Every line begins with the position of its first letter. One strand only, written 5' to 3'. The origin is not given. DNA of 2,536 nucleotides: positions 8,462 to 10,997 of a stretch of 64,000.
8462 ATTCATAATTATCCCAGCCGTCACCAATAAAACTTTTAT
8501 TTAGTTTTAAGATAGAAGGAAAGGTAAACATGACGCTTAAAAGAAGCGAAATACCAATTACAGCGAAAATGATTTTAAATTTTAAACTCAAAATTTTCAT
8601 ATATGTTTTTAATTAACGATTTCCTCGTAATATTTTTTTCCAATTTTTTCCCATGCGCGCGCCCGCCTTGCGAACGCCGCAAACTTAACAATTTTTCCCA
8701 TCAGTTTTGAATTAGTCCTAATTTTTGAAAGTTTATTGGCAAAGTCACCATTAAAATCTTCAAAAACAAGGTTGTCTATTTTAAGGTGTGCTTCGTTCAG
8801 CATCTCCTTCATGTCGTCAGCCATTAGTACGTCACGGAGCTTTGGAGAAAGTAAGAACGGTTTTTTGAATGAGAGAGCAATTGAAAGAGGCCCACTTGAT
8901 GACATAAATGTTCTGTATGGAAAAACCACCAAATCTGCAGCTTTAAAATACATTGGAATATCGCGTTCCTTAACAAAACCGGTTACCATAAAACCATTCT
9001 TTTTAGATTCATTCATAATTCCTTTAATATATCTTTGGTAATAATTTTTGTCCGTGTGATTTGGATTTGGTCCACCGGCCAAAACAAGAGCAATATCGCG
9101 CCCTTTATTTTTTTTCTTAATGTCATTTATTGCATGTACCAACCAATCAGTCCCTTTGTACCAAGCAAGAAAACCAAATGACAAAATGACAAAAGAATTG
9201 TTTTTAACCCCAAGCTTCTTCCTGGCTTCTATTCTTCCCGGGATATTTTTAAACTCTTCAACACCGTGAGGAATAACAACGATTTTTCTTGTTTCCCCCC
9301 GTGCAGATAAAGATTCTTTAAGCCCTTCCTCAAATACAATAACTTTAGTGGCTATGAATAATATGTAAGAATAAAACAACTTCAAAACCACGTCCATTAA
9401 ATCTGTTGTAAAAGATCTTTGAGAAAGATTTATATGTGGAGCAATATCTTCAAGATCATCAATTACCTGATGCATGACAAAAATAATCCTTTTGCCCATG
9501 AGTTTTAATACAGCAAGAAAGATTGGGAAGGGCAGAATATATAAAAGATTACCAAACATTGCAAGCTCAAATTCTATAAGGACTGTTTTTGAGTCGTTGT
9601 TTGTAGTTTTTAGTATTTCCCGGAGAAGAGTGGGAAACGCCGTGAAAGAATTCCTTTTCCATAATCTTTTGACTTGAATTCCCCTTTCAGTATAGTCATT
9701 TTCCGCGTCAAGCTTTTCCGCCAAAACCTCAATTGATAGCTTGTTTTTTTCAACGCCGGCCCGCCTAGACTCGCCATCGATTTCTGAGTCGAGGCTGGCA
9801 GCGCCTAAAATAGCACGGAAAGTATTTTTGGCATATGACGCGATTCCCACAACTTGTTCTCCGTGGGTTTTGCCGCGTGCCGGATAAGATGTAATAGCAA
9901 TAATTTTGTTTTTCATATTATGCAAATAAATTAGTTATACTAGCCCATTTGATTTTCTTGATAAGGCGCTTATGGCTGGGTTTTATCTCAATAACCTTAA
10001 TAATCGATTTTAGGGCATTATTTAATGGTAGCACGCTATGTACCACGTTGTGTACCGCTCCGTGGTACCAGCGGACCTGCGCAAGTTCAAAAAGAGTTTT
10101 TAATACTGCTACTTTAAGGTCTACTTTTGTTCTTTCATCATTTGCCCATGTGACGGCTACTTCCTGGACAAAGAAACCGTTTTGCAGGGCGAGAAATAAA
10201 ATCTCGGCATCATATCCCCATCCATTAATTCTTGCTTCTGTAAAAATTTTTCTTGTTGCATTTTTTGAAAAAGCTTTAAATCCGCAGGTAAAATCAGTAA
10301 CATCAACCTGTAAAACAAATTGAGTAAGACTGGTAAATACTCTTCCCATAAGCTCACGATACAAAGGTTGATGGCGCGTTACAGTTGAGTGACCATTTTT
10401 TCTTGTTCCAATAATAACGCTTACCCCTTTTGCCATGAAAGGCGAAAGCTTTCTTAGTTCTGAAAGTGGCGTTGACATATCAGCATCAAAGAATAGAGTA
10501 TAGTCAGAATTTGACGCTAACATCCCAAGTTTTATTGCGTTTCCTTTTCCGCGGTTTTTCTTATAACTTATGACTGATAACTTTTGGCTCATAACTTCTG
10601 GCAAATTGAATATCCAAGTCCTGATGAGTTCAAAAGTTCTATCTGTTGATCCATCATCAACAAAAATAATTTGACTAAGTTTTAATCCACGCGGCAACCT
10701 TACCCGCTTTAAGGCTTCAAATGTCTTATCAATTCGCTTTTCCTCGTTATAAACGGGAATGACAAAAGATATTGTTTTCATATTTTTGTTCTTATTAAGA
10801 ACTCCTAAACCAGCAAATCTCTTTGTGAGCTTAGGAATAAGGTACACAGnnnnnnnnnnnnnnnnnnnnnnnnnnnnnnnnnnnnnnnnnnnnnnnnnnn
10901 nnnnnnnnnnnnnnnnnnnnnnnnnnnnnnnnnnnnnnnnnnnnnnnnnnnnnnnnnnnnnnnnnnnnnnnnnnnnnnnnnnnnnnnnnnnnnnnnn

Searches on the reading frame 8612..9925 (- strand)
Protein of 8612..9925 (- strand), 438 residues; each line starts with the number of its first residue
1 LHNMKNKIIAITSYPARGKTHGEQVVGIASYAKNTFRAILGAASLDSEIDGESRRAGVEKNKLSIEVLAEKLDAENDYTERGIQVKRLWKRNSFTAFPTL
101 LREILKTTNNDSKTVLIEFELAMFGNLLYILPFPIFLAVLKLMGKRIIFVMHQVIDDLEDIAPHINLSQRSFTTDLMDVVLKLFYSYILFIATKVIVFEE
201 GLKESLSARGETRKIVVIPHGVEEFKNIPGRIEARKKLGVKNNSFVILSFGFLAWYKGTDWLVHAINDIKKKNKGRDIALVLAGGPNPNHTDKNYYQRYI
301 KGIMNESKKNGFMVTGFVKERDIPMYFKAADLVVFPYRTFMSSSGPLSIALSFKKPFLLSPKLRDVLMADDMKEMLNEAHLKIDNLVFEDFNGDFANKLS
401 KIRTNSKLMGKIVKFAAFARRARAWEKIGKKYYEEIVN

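Call 10: search_protein_families(library=pfam, proteins=[window:8612-9925:-], max_evalue=0.001)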
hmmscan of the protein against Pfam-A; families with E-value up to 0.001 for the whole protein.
window:8612-9925:- (438 aa): 2 families
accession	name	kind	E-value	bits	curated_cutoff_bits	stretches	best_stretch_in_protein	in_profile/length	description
PF00534.26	Glycos_transf_1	-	1.1e-12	48.3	26.4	1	232-339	3-102/172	Glycosyl transferases group 1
PF13692.12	Glyco_trans_1_4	-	3.7e-12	47.1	27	1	245-361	2-107/142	Glycosyl transferases group 1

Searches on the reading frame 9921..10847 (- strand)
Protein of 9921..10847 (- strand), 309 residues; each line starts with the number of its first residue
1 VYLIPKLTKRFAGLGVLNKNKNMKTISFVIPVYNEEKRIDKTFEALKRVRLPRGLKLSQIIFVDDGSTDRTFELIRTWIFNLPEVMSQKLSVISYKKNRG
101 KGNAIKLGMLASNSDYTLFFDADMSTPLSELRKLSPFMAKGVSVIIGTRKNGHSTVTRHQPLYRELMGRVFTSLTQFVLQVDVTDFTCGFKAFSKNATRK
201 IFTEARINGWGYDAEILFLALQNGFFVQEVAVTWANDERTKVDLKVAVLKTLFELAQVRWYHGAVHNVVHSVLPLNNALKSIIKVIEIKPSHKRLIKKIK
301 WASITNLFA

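Call 10: search_protein_families(library=pfam, proteins=[window:9921-10847:-], max_evalue=0.001)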
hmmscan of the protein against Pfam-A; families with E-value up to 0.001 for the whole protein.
window:9921-10847:- (309 aa): 2 families
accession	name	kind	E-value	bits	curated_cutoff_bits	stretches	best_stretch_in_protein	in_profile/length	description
PF00535.33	Glycos_transf_2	-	1.1e-27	97.5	23.3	1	27-202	1-168/168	Glycosyl transferase family 2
PF10111.15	Glyco_tranf_2_2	-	4.5e-05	23.5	27.3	1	27-133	1-101/276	Glycosyltransferase like family 2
